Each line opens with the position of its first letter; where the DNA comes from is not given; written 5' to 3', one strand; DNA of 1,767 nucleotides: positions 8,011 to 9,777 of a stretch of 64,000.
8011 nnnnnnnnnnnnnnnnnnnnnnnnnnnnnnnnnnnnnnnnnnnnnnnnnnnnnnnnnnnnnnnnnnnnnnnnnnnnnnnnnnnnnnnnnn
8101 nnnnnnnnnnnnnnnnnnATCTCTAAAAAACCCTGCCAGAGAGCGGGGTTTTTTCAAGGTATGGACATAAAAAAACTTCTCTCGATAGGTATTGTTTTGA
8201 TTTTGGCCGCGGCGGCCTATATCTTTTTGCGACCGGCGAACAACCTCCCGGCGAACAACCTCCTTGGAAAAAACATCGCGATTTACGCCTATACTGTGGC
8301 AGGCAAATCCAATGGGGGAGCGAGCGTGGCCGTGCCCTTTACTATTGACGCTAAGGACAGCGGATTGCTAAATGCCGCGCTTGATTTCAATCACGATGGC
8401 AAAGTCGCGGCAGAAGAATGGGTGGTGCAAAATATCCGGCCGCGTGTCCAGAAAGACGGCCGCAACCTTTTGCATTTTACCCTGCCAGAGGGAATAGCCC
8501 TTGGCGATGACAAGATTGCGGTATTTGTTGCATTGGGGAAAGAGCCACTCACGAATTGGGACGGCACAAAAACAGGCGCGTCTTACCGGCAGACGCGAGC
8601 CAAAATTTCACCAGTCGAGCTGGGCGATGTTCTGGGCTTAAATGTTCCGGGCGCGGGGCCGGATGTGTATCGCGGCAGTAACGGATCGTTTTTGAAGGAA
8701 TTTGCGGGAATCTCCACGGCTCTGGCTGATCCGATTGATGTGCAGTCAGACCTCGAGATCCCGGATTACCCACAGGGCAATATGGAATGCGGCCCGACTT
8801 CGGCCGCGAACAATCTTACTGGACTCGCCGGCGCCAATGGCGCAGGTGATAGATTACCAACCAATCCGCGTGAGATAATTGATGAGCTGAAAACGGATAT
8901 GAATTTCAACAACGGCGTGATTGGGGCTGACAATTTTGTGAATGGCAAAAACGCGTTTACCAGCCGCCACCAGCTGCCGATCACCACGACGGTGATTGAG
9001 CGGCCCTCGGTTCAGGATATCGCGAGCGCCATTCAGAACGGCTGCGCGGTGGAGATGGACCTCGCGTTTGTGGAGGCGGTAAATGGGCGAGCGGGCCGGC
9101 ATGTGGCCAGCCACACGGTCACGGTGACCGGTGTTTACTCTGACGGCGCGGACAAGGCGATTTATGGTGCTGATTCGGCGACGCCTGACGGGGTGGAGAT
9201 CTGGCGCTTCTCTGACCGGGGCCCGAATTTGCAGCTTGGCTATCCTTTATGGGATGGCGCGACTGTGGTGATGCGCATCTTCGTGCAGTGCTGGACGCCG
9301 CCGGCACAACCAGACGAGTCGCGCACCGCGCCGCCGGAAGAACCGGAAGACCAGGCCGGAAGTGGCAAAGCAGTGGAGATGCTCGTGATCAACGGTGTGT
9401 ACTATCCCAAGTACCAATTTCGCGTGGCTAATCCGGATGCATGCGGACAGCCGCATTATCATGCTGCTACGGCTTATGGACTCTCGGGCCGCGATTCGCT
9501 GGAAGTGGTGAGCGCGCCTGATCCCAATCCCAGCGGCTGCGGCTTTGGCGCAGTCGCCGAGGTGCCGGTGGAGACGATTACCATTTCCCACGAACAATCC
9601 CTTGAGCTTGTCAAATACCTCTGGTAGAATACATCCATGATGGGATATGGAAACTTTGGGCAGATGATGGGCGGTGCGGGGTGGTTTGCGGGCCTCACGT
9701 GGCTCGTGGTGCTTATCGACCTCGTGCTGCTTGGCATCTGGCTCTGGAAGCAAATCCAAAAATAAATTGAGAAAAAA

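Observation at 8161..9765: C39-like cysteine peptidase next to a short Gly-Gly peptide: possible peptide-processing pair without an ABC transporter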

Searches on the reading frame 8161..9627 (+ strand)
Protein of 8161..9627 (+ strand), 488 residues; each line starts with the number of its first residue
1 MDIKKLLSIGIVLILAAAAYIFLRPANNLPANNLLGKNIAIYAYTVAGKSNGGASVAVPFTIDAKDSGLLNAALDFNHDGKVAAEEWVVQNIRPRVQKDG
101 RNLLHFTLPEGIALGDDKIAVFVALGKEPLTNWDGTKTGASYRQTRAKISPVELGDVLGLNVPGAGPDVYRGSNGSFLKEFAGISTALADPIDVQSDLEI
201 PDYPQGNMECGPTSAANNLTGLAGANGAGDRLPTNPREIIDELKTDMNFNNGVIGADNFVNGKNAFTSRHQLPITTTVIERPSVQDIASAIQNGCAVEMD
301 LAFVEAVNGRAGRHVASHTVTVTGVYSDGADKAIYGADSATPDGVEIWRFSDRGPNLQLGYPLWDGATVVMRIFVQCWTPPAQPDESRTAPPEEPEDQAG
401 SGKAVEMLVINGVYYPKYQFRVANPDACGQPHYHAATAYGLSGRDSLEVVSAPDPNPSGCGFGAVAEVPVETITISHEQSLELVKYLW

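Call 3: search_protein_families(library=pfam, proteins=[window:8161-9627:+], max_evalue=1)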
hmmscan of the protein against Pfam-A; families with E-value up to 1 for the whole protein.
window:8161-9627:+ (488 aa): 1 family
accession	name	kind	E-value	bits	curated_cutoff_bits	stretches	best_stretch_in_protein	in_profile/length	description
PF13529.12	Peptidase_C39_2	-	3.3e-06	28.2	24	1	199-339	2-142/143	Peptidase_C39 like family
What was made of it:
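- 8161..9627 (+): 488-aa membrane-anchored, extracytoplasmic papain-fold (Peptidase_C39_2-like) cysteine peptidase. Pfam PF13529 at 28.2 bits against a cutoff of 24 (call 3).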

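Call 4: search_protein_families(library=ncbifam, proteins=[window:8161-9627:+], max_evalue=1)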
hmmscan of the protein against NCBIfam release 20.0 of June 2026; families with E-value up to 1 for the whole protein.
window:8161-9627:+ (488 aa): 0 families

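Call 5: search_solved_structures(query=window:8161-9627:+, max_evalue=10, show_alignments=2)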
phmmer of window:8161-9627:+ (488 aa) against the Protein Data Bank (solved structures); distinct sequences matched with E-value up to 10: 1.
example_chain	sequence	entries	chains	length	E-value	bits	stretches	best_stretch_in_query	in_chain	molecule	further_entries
5um0_A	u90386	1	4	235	2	10.2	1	95-173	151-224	2,3-bisphosphoglycerate-dependent phosphoglycerate mutase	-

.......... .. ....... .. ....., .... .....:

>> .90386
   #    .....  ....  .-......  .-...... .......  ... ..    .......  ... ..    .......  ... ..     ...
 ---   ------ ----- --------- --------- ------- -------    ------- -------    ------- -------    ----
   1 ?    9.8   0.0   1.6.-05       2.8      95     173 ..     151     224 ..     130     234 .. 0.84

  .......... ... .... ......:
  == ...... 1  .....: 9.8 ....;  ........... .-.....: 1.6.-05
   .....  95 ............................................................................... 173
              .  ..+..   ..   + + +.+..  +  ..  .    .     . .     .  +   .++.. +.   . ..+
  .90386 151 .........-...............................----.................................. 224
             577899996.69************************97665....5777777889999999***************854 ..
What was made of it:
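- Tried and rejected: A single-sequence search of the PDB gave nothing relevant (call 5).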

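Call 6: find_homologous_proteins(query=window:8161-9627:+, max_evalue=0.001)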
Query window:8161-9627:+ (488 aa): 11 proteins with E <= 0.001 among 8000 candidates.
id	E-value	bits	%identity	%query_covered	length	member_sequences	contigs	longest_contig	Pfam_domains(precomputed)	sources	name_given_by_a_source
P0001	0.0e+0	1114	100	100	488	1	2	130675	-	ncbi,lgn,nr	ncbi:MAG: C39 family peptidase [Candidatus Doudnabacteria bacterium]|nr:C39 family peptidase [Candid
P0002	2.1e-222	757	70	98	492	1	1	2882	-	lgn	-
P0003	3.5e-142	493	49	99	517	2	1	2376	-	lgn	-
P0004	2.3e-102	361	43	99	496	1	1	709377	-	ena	-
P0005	3.3e-101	358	43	99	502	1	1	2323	-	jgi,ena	-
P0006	2.1e-90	322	39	93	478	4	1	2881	-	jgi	-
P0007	7.9e-89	317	40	96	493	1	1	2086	-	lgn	-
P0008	1.1e-88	316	39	99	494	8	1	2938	-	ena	-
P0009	1.2e-86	310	37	99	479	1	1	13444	PF13529.14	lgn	-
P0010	2.6e-82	295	37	99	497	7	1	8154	-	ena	-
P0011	2.6e-37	147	32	91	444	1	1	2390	PF13529.14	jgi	jgi:hypothetical protein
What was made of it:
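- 8161..9627 (+): Named 'C39 family peptidase' by NCBI (call 6).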

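Call 7: find_encoding_contigs(protein=window:8161-9627:+, flank=10000, max_places=6)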
Protein window:8161-9627:+ (488 aa): 3 contigs read that carry it; 3 places shown.
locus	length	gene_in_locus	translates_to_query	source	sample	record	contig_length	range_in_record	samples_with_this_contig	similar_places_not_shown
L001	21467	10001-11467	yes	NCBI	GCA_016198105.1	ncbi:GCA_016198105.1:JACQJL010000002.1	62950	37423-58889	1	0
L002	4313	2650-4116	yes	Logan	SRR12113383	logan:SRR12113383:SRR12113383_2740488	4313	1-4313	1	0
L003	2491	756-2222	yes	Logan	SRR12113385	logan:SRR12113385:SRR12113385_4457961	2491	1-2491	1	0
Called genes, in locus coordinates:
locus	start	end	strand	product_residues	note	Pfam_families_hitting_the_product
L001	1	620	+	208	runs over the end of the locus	PF02163:Peptidase_M50 (weak)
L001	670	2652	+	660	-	PF04055:Radical_SAM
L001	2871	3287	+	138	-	PF00164:Ribosom_S12_S23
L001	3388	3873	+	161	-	PF00177:Ribosomal_S7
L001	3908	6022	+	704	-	PF00009:GTP_EFTU, PF03144:GTP_EFTU_D2, PF22042:EF-G_D2, PF14492:EFG_III, PF16658:RF3_C (weak), PF03764:EFG_IV, PF00679:EFG_C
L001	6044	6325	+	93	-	-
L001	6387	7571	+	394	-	PF00009:GTP_EFTU, PF03144:GTP_EFTU_D2, PF03143:GTP_EFTU_D3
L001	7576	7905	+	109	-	PF00338:Ribosomal_S10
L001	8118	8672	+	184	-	-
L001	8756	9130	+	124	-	PF06262:Zincin_1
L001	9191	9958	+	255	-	-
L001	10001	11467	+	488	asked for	-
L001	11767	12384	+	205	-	PF00297:Ribosomal_L3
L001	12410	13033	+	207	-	PF00573:Ribosomal_L4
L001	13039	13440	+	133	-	PF00276:Ribosomal_L23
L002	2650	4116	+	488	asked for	-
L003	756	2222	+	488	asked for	-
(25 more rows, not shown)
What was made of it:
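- Checked: The same pair occurs on three contigs of the same organism: NCBI GCA_016198105.1 (Candidatus Doudnabacteria) and two Logan assemblies (call 7).
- The arrangement is identical on three contigs of the species (call 7).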

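Call 8: find_encoding_contigs(protein=P0002, flank=6000, max_places=2)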
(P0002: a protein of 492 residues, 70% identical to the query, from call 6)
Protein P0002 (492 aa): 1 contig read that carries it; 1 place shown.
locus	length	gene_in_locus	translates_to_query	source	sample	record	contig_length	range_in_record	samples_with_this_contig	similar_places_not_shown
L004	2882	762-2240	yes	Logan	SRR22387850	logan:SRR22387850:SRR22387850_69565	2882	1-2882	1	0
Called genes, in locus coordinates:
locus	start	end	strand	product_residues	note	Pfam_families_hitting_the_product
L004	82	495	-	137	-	-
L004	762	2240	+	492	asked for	-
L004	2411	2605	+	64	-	-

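Call 9: find_encoding_contigs(protein=P0003, flank=6000, max_places=2)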
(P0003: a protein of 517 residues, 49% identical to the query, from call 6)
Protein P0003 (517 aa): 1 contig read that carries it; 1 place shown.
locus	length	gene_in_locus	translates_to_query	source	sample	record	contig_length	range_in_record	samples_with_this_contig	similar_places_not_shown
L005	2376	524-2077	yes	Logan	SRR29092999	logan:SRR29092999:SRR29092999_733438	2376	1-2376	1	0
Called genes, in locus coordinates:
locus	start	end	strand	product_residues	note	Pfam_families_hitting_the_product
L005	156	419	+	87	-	-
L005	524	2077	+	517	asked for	-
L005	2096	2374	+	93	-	?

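Call 10: find_encoding_contigs(protein=P0004, flank=6000, max_places=2)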
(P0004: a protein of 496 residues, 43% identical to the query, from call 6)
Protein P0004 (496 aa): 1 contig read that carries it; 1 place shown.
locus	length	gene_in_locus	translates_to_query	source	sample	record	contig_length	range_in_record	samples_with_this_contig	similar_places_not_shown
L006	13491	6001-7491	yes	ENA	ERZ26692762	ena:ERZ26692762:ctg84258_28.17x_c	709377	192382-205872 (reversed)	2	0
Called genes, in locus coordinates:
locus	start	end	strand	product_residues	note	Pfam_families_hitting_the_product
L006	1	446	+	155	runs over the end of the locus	-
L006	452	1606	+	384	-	PF14240:YHYH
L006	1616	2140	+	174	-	PF07291:MauE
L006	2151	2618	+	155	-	-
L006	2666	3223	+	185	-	PF04542:Sigma70_r2, PF08281:Sigma70_r4_2, PF04545:Sigma70_r4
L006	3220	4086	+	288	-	-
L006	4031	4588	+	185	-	-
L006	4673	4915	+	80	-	PF01329:Pterin_4a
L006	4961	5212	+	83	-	-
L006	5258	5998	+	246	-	PF01145:Band_7, PF13421:Band_7_1 (weak)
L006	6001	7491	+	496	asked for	-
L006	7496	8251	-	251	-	PF03372:Exo_endo_phos (weak)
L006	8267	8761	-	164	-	PF01569:PAP2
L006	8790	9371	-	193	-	PF13532:2OG-FeII_Oxy_2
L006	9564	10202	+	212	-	PF00717:Peptidase_S24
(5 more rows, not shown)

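Call 11: find_encoding_contigs(protein=P0009, flank=6000, max_places=2)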
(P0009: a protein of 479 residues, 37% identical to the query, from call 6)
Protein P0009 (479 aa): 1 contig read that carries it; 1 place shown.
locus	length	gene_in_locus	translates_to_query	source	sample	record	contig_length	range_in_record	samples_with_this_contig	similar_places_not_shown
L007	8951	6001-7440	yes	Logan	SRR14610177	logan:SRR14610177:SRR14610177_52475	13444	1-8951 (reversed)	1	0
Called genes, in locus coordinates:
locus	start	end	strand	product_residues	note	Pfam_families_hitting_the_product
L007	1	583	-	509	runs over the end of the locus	PF12072:RNase_Y_N, PF00013:KH_1 (weak), PF08668:HDOD (faint), PF01966:HD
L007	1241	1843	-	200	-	PF00574:CLP_protease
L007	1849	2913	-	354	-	PF05697:Trigger_N, PF05698:Trigger_C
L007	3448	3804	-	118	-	-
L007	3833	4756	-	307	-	-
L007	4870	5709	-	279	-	PF00719:Pyrophosphatase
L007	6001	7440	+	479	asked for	PF13529:Peptidase_C39_2 (faint)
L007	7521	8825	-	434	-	PF08529:NusA_N, PF00575:S1, PF13184:KH_NusA_1st, PF26594:KH_NusA_2nd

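Call 12: find_encoding_contigs(protein=P0010, flank=6000, max_places=2)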
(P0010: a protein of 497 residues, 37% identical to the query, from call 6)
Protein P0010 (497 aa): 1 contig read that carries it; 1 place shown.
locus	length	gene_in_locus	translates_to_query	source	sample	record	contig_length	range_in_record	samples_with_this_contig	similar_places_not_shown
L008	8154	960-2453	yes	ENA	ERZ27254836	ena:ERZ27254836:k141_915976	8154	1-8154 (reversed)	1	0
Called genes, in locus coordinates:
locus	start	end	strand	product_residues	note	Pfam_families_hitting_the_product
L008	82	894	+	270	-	PF03848:TehB, PF13489:Methyltransf_23 (weak), PF01209:Ubie_methyltran, PF13847:Methyltransf_31, PF08241:Methyltransf_11, PF08242:Methyltransf_12, PF13649:Methyltransf_25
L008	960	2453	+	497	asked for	-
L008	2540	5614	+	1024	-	PF00404:Dockerin_1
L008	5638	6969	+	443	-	PF00041:fn3, PF00404:Dockerin_1 (weak)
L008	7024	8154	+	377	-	?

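Call 22: predict_structure(alignment_id=A1)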
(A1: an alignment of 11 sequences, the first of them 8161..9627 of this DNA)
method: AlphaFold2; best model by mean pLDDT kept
length: 488 residues; sequences in the alignment: 11
mean_pLDDT: 77.1   pTM: 0.65
mean pLDDT of the five models: 77.1, 74.0, 73.7, 73.1, 72.0
residues with pLDDT >= 90: 112; 70-90: 255; 50-70: 62; < 50: 59
segments of 3 or more residues with pLDDT < 50: 22-31, 166-189, 307-311, 382-400
pLDDT, mean of each block of 10 residues (from residue 1): 70 71 42 81 84 87 79 88 81 85 84 81 88 73 90 75 49 37 39 84 84 93 90 92 92 79 92 89 85 91 58 64 83 84 84 64 70 85 39 41 79 90 74 90 91 86 89 82 73
secondary structure, 60 per line:
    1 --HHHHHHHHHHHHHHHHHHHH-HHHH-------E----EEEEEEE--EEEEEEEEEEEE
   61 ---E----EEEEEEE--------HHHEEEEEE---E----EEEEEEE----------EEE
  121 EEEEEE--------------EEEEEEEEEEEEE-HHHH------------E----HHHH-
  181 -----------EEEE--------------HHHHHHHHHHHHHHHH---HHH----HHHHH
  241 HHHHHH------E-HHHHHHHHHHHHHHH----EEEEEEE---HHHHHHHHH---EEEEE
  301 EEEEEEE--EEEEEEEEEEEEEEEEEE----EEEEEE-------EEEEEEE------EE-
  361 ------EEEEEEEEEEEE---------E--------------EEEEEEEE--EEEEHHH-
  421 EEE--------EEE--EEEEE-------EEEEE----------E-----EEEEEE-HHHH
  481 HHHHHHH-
elements in order: H3-22 H24-27 E40-46 E49-60 E69-75 E87-92 E101-107 E118-126 E141-153 H155-158 H176-179 E192-195 H210-225 H236-246 H255-269 E274-280 H284-292 E296-307 E310-327 E332-337 E345-351 E367-378 E403-410 E413-416 E421-423 E432-434 E437-441 E449-453 E470-475 H477-487
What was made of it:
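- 8161..8235 (+): N-terminal signal anchor (residues about 1-25; K4 K5, then a hydrophobic helix). Modelled as a helix over residues 3-22 (call 22).
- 8266..8625 (+): Beta-sandwich domain (residues about 36-155) with an EF-hand-type Ca2+ loop, D75-x-N77-x-D79-G80...E86. All-beta secondary structure (call 22).
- Checked: The N-terminal hydrophobic stretch (residues about 6-22, preceded by K4 K5) models as a helix (call 22).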

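Call 26: fold_search(model_id=the predicted structure, library=pdb)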
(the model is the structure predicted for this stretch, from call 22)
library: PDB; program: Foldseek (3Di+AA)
matches with E <= 10: 1764; with E <= 0.001: 6
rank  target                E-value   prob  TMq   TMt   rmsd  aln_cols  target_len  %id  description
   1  1y4h_A                2.2e-05  1.00  0.26  0.64   5.1       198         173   11  Wild type staphopain-staphostatin complex (released 2005-01-18)
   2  1pxv_A                2.2e-05  1.00  0.26  0.58   5.5       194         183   11  The staphostatin-staphopain complex: a forward binding inhibitor in complex with its target cysteine protease (released 2003-10-21)
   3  1x9y_A                3.6e-05  1.00  0.30  0.40  13.7       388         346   10  The prostaphopain B structure (released 2004-11-23)
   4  1cv8                  1.4e-04  1.00  0.27  0.68   4.8       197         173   12  STAPHOPAIN, CYSTEINE PROTEINASE FROM STAPHYLOCOCCUS AUREUS V8 (released 1998-10-14)
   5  22oc                  1.8e-04  1.00  0.27  0.59   5.7       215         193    9  Crystal structure of P210 CD lyase (released 2026-03-18)
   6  7akk_E                9.2e-04  0.47  0.18  0.17  23.7       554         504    6  Structure of a complement factor-receptor complex (released 2022-04-13)
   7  5vpk_A                2.6e-03  0.98  0.19  0.39  11.5       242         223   12  CRYSTAL STRUCTURE OF MITE ALLERGEN DER F 1 (released 2017-05-24)
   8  8jcq                  3.1e-03  1.00  0.23  0.47   7.4       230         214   13  Crystal structure of calotropain FI from Calotropis gigantea (released 2024-05-22)
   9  9s60_A                3.1e-03  0.99  0.13  0.23   8.6       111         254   14  Structural and proteomics analysis of the mouse cathepsin B - DARPin 4m3 complex reveals determinants of species - spe (released 2026-01-14)
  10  8z78_B                3.5e-03  1.00  0.23  0.48   7.0       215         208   15  Crystal structure of Procerain-B from Calotropis gigantea with glycerol (released 2025-04-23)
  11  1cte_A                3.5e-03  0.99  0.13  0.23   7.8       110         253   14  CRYSTAL STRUCTURES OF RECOMBINANT RAT CATHEPSIN B AND A CATHEPSIN B-INHIBITOR COMPLEX: IMPLICATIONS FOR STRUCTURE-BASE (released 1995-07-31)
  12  8jcs_A                4.3e-03  1.00  0.25  0.52   6.7       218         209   16  Crystal structure of Procerain-B from Calotropis gigantea (released 2024-05-22)
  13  3hhi_A                4.8e-03  0.98  0.13  0.23   8.2       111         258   14  Crystal Structure of Cathepsin B from T. brucei in complex with CA074 (released 2010-05-26)
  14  3mor_A                4.8e-03  0.97  0.13  0.23   8.1       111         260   15  Crystal structure of Cathepsin B from Trypanosoma Brucei (released 2011-11-02)
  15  3s3r_B                6.0e-03  0.99  0.13  0.25   7.6       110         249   11  Structure of cathepsin B1 from Schistosoma mansoni in complex with K11777 inhibitor (released 2011-08-10)
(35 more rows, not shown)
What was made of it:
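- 8161..9627 (+): AF2 model pLDDT 77, with Foldseek top hits to staphopain and cathepsins (calls 22, 26).
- On Peptidase_C39_2 (PF13529): Foldseek hits to staphopain, cathepsins and plant papains at probability 0.9-1.0 (call 26).
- Closest known: Staphopain A/B. Same: It is the best structural match to the model: Foldseek E = 2e-5, probability 1.0, and TM-score about 0.6 normalised to the target (call 26).
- Papain-fold matches at probability 1.0 (call 26).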

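Call 29: search_protein_representatives(alignment_id=A1)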
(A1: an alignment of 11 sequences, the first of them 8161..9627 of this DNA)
Query: 11 sequences, 480 profile positions. Proteins with E-value up to 0.001 (for the whole library): 837; up to 1e-10: 347; up to 1e-30: 152. The best 150 are listed.
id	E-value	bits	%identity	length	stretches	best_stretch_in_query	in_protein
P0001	3.7e-204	695.4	-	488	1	1-477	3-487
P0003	4.7e-199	678.5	-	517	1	1-479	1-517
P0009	7.3e-196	668.0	-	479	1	1-478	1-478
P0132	8.5e-169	578.8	-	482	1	10-479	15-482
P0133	8.0e-167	572.2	-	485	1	1-477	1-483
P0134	1.3e-162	558.4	-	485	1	4-478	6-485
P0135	1.6e-162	558.0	-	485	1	7-477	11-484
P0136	4.0e-157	540.2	-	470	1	6-478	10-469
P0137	5.7e-152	523.3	-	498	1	7-478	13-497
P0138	4.9e-150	516.9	-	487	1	8-476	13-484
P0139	2.2e-144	498.3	-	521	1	7-479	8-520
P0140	7.9e-130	450.3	-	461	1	7-465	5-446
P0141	1.6e-122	426.1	-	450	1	39-478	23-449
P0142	1.4e-114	400.0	-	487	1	10-475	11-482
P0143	2.8e-113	395.7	-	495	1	7-478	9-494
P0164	1.6e-83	297.5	-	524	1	24-375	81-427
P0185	4.7e-63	230.1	-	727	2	1-343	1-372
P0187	1.6e-60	221.7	-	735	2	2-336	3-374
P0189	1.2e-59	218.8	-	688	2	2-354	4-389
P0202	9.6e-54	199.3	-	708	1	2-372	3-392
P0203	2.6e-52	194.6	-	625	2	180-371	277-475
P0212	4.6e-50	187.2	-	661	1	7-343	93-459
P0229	1.9e-45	172.0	-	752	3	193-332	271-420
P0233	1.3e-44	169.2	-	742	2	175-343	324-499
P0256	2.4e-38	148.6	-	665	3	170-343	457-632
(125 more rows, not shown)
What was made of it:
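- Checked: The 488-aa protein has homologs down to E = 0 (call 6) and a family of 837 representatives at 50% identity clustering (call 29).
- The family has 837 representatives (call 29).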

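Call 32: find_related_loci(query=A1, collection=metagenome_contigs, flank=8000)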
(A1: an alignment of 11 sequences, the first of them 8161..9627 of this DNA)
Query A1 (488 aa) in metagenome_contigs; peptide patterns used: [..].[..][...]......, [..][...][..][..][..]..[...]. (x = any residue, [..] = any of these).
600 stretches matched a pattern (row limit reached: there are more); 4 encode a relative of the query (tblastn E <= 1e-3); 4 distinct loci.
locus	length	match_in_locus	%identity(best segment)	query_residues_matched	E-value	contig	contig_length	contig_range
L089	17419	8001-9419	37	4-487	5e-86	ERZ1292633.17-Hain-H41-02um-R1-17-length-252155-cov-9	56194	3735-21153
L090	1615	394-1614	34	33-454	2e-74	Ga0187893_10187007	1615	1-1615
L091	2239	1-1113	33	3-378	6e-61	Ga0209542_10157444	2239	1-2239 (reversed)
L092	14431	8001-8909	30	33-325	3e-25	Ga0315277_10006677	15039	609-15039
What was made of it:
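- Tried and rejected: A metagenome scan with the peptidase alignment returned only 4 loci (call 32).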
